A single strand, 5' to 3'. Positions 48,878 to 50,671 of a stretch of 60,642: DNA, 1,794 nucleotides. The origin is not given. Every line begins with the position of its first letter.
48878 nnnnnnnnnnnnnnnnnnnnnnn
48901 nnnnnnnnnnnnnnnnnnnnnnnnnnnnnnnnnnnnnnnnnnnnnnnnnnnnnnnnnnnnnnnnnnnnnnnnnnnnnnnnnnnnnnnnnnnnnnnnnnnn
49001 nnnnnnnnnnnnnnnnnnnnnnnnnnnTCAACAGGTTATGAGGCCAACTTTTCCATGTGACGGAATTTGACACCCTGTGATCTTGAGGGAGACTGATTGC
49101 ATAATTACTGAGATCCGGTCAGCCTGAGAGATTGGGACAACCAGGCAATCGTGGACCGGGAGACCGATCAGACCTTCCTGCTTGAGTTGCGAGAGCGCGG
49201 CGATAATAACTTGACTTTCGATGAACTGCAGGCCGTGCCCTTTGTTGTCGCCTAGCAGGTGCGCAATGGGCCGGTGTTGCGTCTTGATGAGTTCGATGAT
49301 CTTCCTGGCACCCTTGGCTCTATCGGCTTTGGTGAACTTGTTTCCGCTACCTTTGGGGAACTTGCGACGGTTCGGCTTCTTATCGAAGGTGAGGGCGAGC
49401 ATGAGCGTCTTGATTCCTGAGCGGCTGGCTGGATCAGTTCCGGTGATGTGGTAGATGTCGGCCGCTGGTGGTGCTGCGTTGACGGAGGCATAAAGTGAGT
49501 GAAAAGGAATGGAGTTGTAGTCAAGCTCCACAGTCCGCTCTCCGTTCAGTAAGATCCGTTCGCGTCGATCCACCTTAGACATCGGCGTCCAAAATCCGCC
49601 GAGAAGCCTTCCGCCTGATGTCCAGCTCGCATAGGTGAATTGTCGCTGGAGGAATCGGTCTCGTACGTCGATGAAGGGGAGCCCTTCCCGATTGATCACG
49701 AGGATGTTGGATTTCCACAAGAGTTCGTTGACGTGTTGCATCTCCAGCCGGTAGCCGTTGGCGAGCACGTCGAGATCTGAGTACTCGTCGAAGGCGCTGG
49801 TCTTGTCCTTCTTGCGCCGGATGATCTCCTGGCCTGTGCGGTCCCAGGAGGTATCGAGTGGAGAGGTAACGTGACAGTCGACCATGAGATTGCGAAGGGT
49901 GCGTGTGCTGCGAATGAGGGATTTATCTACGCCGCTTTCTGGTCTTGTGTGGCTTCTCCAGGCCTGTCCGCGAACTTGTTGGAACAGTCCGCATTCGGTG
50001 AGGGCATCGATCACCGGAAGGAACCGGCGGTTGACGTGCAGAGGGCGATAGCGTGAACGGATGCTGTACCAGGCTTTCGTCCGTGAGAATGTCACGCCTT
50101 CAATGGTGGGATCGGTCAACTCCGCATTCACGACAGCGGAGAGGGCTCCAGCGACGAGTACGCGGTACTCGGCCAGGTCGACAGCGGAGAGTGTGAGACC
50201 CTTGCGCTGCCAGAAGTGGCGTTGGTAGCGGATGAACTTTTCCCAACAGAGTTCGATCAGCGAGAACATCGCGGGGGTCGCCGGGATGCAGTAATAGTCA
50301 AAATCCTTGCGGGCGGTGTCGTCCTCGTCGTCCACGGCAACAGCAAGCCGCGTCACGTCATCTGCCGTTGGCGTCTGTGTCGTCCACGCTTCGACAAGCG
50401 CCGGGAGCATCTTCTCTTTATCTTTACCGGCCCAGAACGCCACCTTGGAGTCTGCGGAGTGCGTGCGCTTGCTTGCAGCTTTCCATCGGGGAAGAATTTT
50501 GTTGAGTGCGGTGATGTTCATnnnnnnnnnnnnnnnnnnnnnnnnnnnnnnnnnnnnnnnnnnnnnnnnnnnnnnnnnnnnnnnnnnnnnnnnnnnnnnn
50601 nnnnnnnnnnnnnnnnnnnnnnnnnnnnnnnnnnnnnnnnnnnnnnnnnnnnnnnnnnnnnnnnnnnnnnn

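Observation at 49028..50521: Minimal family-A polymerase-like protein (497 aa) encoded by the island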

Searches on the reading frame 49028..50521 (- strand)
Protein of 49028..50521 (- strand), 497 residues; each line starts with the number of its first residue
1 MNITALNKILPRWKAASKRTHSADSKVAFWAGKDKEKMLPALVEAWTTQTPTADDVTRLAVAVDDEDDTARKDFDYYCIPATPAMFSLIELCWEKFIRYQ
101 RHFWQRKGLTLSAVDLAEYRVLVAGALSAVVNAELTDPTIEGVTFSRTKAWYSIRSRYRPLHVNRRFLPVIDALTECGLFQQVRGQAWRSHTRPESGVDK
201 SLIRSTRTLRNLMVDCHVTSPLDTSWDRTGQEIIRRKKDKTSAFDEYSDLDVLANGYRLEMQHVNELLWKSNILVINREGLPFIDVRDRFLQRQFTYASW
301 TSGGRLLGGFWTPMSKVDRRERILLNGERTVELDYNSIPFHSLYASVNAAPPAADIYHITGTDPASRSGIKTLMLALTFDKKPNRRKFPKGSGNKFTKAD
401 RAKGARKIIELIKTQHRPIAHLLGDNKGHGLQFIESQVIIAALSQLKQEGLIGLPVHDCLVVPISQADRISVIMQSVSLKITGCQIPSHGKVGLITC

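Call 3: search_protein_families(library=pfam, proteins=[window:49028-50521:-], max_evalue=10)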
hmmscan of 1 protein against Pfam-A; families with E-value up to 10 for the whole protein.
window:49028-50521:- (497 aa): 1 family
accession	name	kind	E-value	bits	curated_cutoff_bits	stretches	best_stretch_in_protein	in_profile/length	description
PF14176.11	YxiJ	-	0.25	12.3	27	0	114-137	38-61/109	YxiJ-like protein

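Call 4: search_protein_families(library=ncbifam, proteins=[window:49028-50521:-], max_evalue=10)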
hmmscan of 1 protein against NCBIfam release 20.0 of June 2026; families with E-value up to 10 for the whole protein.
window:49028-50521:- (497 aa): 0 families

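Call 5: search_protein_families(library=phrogs, proteins=[window:49028-50521:-], max_evalue=10)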
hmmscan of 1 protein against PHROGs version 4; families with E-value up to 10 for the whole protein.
window:49028-50521:- (497 aa): 2 families
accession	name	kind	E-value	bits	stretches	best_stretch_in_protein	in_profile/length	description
phrog_4756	-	unknown function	1.8e-19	71.2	1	142-483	79-429/440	-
phrog_36012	-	unknown function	0.33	12.5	1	56-95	30-69/95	-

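Call 6: search_solved_structures(query=window:49028-50521:-, max_evalue=10, show_alignments=2)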
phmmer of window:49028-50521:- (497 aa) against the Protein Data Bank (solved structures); distinct sequences matched with E-value up to 10: 1.
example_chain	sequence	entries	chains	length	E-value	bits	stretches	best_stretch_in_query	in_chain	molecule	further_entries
7pt5_A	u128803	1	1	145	0.43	12.6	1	248-299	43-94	Centrosomal protein of 44 kDa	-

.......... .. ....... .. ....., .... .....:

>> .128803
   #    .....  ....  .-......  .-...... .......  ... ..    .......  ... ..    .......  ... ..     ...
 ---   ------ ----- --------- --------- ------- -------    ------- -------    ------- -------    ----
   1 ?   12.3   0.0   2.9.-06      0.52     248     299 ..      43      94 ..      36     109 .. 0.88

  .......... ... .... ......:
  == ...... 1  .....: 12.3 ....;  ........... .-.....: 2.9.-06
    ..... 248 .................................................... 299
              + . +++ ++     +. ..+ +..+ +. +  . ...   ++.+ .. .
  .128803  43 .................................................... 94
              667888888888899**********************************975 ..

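Call 10: find_homologous_proteins(query=window:49028-50521:-, max_evalue=0.001)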
Query window:49028-50521:- (497 aa): 15 proteins with E <= 0.001 among 8000 candidates.
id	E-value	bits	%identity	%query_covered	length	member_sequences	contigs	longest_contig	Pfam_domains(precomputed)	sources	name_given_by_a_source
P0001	0.0e+0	1016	89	100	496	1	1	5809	-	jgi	jgi:hypothetical protein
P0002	9.2e-161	554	53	98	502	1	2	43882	-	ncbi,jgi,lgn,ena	-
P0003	3.2e-160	552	53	98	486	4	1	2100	-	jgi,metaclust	metaclust:\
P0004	3.0e-155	536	52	95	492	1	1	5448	-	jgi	jgi:hypothetical protein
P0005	7.7e-155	535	56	90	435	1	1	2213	-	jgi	jgi:hypothetical protein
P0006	1.8e-41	161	29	83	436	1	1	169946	-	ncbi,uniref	ncbi:hypothetical protein [Mesorhizobium sp. M0011]|uniref:hypothetical protein n=1 Tax=Mesorhizobiu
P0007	5.8e-41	159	30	77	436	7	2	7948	-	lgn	-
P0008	2.0e-40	157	30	84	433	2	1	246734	-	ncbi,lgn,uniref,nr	ncbi:hypothetical protein [Mesorhizobium sp.]|uniref:hypothetical protein n=1 Tax=Mesorhizobium sp. 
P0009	4.8e-38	149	40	44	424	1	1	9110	-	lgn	-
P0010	6.7e-38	149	31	85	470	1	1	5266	-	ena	-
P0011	7.1e-37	145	29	85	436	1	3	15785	-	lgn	-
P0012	5.6e-31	126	29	86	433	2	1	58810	-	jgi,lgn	-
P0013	2.1e-29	121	29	85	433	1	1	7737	-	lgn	-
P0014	5.6e-17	80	28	66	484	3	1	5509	-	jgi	jgi:hypothetical protein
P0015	1.6e-4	39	28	40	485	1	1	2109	-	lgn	-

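Call 15: find_homologous_proteins(query=A1, max_evalue=0.001)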
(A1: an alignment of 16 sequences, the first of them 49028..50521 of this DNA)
Query A1 (16 sequences) (497 aa, profile of the alignment): 17 proteins with E <= 0.001 among 8000 candidates.
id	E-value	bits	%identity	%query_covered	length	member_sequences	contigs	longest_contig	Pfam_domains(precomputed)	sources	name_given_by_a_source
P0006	3.5e-185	634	29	83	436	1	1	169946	-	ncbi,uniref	ncbi:hypothetical protein [Mesorhizobium sp. M0011]|uniref:hypothetical protein n=1 Tax=Mesorhizobiu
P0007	5.0e-182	624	30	77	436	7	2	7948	-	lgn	-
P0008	5.3e-181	621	30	84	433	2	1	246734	-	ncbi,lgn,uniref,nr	ncbi:hypothetical protein [Mesorhizobium sp.]|uniref:hypothetical protein n=1 Tax=Mesorhizobium sp. 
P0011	9.2e-178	610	29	85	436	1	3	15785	-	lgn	-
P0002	2.4e-172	592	53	98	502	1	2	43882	-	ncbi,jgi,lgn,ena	-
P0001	5.3e-170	584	89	100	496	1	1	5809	-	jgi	jgi:hypothetical protein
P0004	8.0e-170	584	52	95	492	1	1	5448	-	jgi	jgi:hypothetical protein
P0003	3.2e-168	579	53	98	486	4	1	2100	-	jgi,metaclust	metaclust:\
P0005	8.0e-168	577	56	90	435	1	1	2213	-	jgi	jgi:hypothetical protein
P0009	2.1e-159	549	40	44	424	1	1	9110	-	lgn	-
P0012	7.3e-158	544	29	86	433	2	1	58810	-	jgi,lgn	-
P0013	2.6e-145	503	29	85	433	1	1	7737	-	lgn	-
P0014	1.5e-128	448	28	66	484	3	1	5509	-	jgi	jgi:hypothetical protein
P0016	4.8e-107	377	91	50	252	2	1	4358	-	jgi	jgi:hypothetical protein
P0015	1.3e-99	352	28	40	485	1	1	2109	-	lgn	-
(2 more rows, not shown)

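Call 17: search_solved_structures(query=A1, max_evalue=10, show_alignments=3)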
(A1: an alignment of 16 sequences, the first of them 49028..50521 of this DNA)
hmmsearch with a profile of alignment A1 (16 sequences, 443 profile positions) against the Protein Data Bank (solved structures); distinct sequences matched with E-value up to 10: 3.
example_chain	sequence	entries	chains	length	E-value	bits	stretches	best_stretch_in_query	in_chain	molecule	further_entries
6ynx_p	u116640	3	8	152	0.083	15.1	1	240-272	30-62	ATPTT10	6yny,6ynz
9lgi_A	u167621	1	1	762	0.15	14.3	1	146-237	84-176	HNH nuclease domain-containing protein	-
9ukw_A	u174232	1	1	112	0.25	13.6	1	68-130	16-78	A339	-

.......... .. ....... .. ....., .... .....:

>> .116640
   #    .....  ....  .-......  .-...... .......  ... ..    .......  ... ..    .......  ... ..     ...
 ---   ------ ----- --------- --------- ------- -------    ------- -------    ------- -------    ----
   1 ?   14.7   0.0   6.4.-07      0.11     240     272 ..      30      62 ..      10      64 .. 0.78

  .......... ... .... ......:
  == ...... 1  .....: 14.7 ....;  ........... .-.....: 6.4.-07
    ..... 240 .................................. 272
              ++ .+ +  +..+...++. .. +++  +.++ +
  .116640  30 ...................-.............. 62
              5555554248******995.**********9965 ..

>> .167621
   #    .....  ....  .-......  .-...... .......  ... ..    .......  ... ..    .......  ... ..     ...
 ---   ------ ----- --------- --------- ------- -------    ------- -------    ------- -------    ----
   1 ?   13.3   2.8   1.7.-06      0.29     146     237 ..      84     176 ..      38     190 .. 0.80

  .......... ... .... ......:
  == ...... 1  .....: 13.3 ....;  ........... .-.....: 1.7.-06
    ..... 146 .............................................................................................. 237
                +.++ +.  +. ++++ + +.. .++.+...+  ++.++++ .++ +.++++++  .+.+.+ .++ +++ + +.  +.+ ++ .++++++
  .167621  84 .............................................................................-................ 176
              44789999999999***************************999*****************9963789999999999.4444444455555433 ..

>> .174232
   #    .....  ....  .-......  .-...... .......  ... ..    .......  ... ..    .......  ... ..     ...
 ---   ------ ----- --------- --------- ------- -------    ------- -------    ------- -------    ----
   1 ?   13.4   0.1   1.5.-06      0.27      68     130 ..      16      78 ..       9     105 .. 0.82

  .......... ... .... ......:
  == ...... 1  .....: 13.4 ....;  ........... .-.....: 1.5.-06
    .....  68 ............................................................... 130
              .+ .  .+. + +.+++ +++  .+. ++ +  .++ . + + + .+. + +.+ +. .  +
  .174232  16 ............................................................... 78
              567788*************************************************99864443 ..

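Call 18: search_dna_similar(query=window:49028-50521:-, collection=phages, mode=protein, max_evalue=0.001)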
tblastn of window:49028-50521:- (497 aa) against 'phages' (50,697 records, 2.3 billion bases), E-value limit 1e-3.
Records with a match: 16; places in all: 16; records where one place covers at least 80% of the query: 0.
Best place of each record, by identity: <60% 16.
By first word of the organism name: Vibrio 16.
By host as written in the record: - 14; Vibrio splendidus 1; Vibrio crassostreae 1.
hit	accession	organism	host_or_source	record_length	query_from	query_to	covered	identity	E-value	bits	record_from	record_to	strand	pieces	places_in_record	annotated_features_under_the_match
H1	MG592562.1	Vibrio phage 1.193.O._10N.286.52.C6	Vibrio splendidus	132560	320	483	33%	25.1%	5e-5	52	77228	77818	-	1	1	hypothetical protein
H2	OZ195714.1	Vibrio phage F100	Seawater and oysters mix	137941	320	483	33%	25.1%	2e-4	50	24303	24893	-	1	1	hypothetical protein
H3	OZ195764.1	Vibrio phage F97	Seawater and oysters mix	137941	320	483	33%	25.1%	2e-4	50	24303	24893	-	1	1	hypothetical protein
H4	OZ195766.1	Vibrio phage F98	Seawater and oysters mix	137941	320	483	33%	25.1%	2e-4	50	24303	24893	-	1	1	hypothetical protein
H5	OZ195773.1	Vibrio phage F89 g2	Seawater and oysters mix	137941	320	483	33%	25.1%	2e-4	50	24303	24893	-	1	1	hypothetical protein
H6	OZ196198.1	Vibrio phage F95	Seawater and oysters mix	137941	320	483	33%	25.1%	2e-4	50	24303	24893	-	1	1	hypothetical protein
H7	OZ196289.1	Vibrio phage F102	Seawater and oysters mix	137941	320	483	33%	25.1%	2e-4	50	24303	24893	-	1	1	hypothetical protein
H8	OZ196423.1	Vibrio phage F99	Seawater and oysters mix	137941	320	483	33%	25.1%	2e-4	50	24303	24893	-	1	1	hypothetical protein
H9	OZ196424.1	Vibrio phage F92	Seawater and oysters mix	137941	320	483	33%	25.1%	2e-4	50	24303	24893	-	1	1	hypothetical protein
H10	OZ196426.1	Vibrio phage F90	Seawater and oysters mix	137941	320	483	33%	25.1%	2e-4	50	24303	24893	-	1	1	hypothetical protein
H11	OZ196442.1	Vibrio phage F101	Seawater and oysters mix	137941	320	483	33%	25.1%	2e-4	50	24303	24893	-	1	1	hypothetical protein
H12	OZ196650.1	Vibrio phage F91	Seawater and oysters mix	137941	320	483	33%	25.1%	2e-4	50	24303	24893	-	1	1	hypothetical protein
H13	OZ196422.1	Vibrio phage F94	Seawater and oysters mix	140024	320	483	33%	25.1%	2e-4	50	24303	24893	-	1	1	hypothetical protein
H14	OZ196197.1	Vibrio phage F96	Seawater and oysters mix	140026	320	483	33%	25.1%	2e-4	50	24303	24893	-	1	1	hypothetical protein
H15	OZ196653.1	Vibrio phage F93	Seawater and oysters mix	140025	320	483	33%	25.1%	2e-4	50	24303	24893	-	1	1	hypothetical protein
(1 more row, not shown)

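Call 22: get_annotated_region(hit=H1, flank=8000)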
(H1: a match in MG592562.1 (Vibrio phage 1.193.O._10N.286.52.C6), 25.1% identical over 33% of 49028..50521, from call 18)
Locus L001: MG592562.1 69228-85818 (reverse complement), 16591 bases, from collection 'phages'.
description: Vibrio phage 1.193.O._10N.286.52.C6, partial genome.
organism: Vibrio phage 1.193.O._10N.286.52.C6 (NCBI taxid 1881436)
taxonomy: Viruses; Duplodnaviria; Heunggongvirae; Uroviricota; Caudoviricetes
host: Vibrio splendidus; source: iron chloride precipitation of 0.2um-filtered seawater, resuspended in oxalate solution; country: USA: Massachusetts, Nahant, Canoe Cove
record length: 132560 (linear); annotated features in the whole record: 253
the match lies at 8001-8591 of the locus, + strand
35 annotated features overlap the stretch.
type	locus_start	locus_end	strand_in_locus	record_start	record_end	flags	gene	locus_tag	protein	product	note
CDS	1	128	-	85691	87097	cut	-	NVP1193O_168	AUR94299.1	tail sheath protein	NVP1193O_168; tara_best_match:OM-RGC.v1.002040830; cvp_best_match:CAMPEP_0000034084; VirFam ID:Tail sheath (Sheath); ...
CDS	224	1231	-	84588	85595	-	-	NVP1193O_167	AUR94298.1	hypothetical protein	NVP1193O_167; tara_best_match:OM-RGC.v1.005534562; cvp_best_match:CAMPEP_0000014854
CDS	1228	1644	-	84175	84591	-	-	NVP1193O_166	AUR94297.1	head-closure protein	NVP1193O_166; tara_best_match:OM-RGC.v1.025937622; cvp_best_match:CAMPEP_0000014928; VirFam ID:Head-closure (Hc1); ...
CDS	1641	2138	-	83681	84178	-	-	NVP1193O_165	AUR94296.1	coil containing protein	NVP1193O_165; tara_best_match:OM-RGC.v1.022734525; cvp_best_match:CAMPEP_0000014982; VirFam ID:Neck protein (Ne)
CDS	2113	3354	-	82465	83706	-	-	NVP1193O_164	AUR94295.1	hypothetical protein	NVP1193O_164; tara_best_match:OM-RGC.v1.005707218; cvp_best_match:CAMPEP_0000007914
CDS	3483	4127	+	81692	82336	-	-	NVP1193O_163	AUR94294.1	trypsin-like peptidase domain protein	NVP1193O_163; tara_best_match:OM-RGC.v1.014427408; cvp_best_match:CAMPEP_0000011380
CDS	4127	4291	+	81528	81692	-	-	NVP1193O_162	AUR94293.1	hypothetical protein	NVP1193O_162; tara_best_match:OM-RGC.v1.029345843; cvp_best_match:CAMPEP_0000011790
CDS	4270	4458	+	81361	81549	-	-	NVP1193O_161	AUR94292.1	hypothetical protein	NVP1193O_161; tara_best_match:OM-RGC.v1.029345843; cvp_best_match:CAMPEP_0000011790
CDS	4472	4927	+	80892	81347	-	-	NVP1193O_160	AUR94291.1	coil containing protein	NVP1193O_160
CDS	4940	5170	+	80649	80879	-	-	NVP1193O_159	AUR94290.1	hypothetical protein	NVP1193O_159; tara_best_match:OM-RGC.v1.034126738; cvp_best_match:CAMPEP_0000014746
CDS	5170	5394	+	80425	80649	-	-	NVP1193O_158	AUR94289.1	hypothetical protein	NVP1193O_158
CDS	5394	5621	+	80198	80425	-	-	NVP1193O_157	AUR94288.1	hypothetical protein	NVP1193O_157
CDS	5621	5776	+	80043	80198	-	-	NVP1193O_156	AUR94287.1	hypothetical protein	NVP1193O_156; tara_best_match:OM-RGC.v1.037940212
CDS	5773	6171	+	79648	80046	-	-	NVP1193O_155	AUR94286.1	hypothetical protein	NVP1193O_155; tara_best_match:OM-RGC.v1.026529168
CDS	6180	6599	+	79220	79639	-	-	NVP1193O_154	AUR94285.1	hypothetical protein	NVP1193O_154; tara_best_match:OM-RGC.v1.025055018; cvp_best_match:CAMPEP_0000014970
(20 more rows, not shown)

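Call 25: search_protein_representatives(alignment_id=A1)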
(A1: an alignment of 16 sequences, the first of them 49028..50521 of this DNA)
Query: 16 sequences, 443 profile positions. Proteins with E-value up to 0.001 (for the whole library): 10740; up to 1e-10: 8203; up to 1e-30: 3957. The best 150 are listed.
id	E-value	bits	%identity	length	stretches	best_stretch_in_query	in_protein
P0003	1.0e-168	578.5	-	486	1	6-439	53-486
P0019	3.5e-156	537.2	-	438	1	15-439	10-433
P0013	8.2e-146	503.0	-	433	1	15-440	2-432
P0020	3.2e-143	494.5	-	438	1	14-439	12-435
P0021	3.8e-140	484.3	-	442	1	19-438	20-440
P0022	4.6e-138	477.4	-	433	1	17-439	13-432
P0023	6.2e-137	473.7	-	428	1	15-440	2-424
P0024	7.6e-137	473.4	-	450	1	22-440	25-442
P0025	8.9e-137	473.2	-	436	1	16-439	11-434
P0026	4.3e-136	470.9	-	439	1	23-438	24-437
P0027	1.4e-134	466.0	-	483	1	21-441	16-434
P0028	3.3e-134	464.7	-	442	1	11-438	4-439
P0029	3.6e-133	461.3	-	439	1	18-440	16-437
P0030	5.7e-133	460.7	-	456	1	15-440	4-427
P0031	9.2e-133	460.0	-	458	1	20-439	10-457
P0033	6.9e-132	457.1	-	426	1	23-440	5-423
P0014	4.6e-129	447.8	-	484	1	14-433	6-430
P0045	4.5e-128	444.5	-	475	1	11-441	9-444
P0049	9.2e-127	440.2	-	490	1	17-439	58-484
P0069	1.8e-120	419.5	-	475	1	19-440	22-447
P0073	1.6e-119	416.3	-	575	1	43-441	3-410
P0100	7.2e-115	401.0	-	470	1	20-440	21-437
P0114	1.1e-112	393.8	-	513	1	18-440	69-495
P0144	3.4e-109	382.3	-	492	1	11-439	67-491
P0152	1.8e-108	379.9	-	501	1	13-440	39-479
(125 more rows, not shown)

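Call 27: predict_structure(alignment_id=A1)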
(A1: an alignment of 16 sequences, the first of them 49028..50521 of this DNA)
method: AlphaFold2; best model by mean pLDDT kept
length: 497 residues; sequences in the alignment: 16
mean_pLDDT: 83.7   pTM: 0.73
mean pLDDT of the five models: 83.7, 83.5, 83.4, 82.2, 80.5
residues with pLDDT >= 90: 219; 70-90: 215; 50-70: 32; < 50: 31
segments of 3 or more residues with pLDDT < 50: 52-67, 188-197, 493-497
pLDDT, mean of each block of 10 residues (from residue 1): 81 87 81 86 75 41 41 84 97 93 83 88 94 84 78 70 81 92 62 49 92 96 88 80 70 91 94 88 84 89 89 88 94 88 91 86 92 89 78 90 93 94 89 94 96 93 95 95 84 39
secondary structure, 60 per line:
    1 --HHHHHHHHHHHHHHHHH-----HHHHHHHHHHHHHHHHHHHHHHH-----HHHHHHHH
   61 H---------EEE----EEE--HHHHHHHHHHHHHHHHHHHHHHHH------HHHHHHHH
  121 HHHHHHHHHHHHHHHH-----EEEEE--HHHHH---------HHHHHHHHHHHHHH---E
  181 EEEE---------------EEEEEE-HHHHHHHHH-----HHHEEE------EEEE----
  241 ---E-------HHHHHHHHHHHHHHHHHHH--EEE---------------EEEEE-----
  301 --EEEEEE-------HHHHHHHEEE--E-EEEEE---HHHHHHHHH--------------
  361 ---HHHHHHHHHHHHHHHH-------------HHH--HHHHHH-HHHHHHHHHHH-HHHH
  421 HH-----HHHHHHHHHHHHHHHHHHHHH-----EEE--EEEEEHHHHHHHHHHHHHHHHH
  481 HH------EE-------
elements in order: H3-19 H25-47 H53-61 E71-73 E78-80 H83-106 H113-136 E142-146 H149-153 H163-176 E180-184 E200-205 H207-215 E224-226 E233-236 H252-270 E273-275 E291-295 E303-308 H316-322 E323-325 E330-334 H338-346 H364-379 H398-403 H405-415 H417-422 H428-448 E454-456 E459-463 H464-482

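Call 30: fold_search(model_id=the predicted structure, library=pdb)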
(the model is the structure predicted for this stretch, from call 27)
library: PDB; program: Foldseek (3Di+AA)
matches with E <= 10: 320; with E <= 0.001: 63
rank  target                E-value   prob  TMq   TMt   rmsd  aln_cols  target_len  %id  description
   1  1xwl                  2.9e-05  1.00  0.26  0.23  23.4       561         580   10  BACILLUS STEAROTHERMOPHILUS (NEWLY IDENTIFIED STRAIN AS YET UNNAMED) DNA POLYMERASE FRAGMENT (released 1999-01-13)
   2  2ktq_A                3.5e-05  1.00  0.25  0.24  15.0       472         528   12  OPEN TERNARY COMPLEX OF THE LARGE FRAGMENT OF DNA POLYMERASE I FROM THERMUS AQUATICUS (released 1999-01-13)
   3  5w6q_C                9.3e-05  1.00  0.26  0.25  22.1       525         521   11  Structural basis for recognition of artificial DNA by an evolved KlenTaq variant (released 2018-07-18)
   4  2xo7_A                9.8e-05  1.00  0.28  0.24  13.1       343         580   14  Crystal structure of a dA:O-allylhydroxylamine-dC basepair in complex with fragment DNA polymerase I from Bacillus ste (released 2010-09-15)
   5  3po4_A                9.8e-05  1.00  0.26  0.24  24.2       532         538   11  Structure of a mutant of the large fragment of DNA polymerase I from Thermus aquaticus in complex with a blunt-ended D (released 2011-06-15)
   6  6mu5_A                1.0e-04  1.00  0.28  0.25  13.1       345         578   15  Bst DNA polymerase I TNA/DNA binary complex (released 2019-06-05)
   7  2xy6_A                1.3e-04  1.00  0.28  0.25  13.1       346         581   14  Crystal structure of a salicylic aldehyde basepair in complex with fragment DNA polymerase I from Bacillus stearotherm (released 2011-07-27)
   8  1lv5_A                1.3e-04  1.00  0.28  0.25  13.1       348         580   15  Crystal Structure of the Closed Conformation of Bacillus DNA Polymerase I Fragment Bound to DNA and dCTP (released 2003-03-25)
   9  5w6q_A                1.3e-04  1.00  0.25  0.25  23.6       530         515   11  Structural basis for recognition of artificial DNA by an evolved KlenTaq variant (released 2018-07-18)
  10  5w6q_G                1.3e-04  0.99  0.24  0.23  16.7       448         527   14  Structural basis for recognition of artificial DNA by an evolved KlenTaq variant (released 2018-07-18)
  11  6dsu_A                1.6e-04  1.00  0.28  0.24  14.7       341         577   15  Bst DNA polymerase I pre-insertion complex structure (released 2018-10-31)
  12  5oxj_A                1.7e-04  1.00  0.26  0.25  23.5       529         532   13  Crystal structure of KlenTaq mutant M747K in a closed ternary complex with a O6-MeG:BenziTP base pair (released 2017-11-29)
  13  5o7t_A                1.8e-04  1.00  0.29  0.27  23.5       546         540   12  Crystal structure of KlenTaq mutant M747K in a closed ternary complex with a dG:dCTP base pair (released 2017-11-29)
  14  6fbf_A                1.8e-04  1.00  0.29  0.27  24.1       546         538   11  KlenTaq DNA polymerase processing a modified primer - bearing the modification upstream at the fourth primer nucleotid (released 2018-09-26)
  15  5w6k_A                1.8e-04  0.99  0.24  0.23  24.4       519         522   13  Structure of mutant Taq Polymerase incorporating unnatural base pairs Z:P (released 2018-07-18)
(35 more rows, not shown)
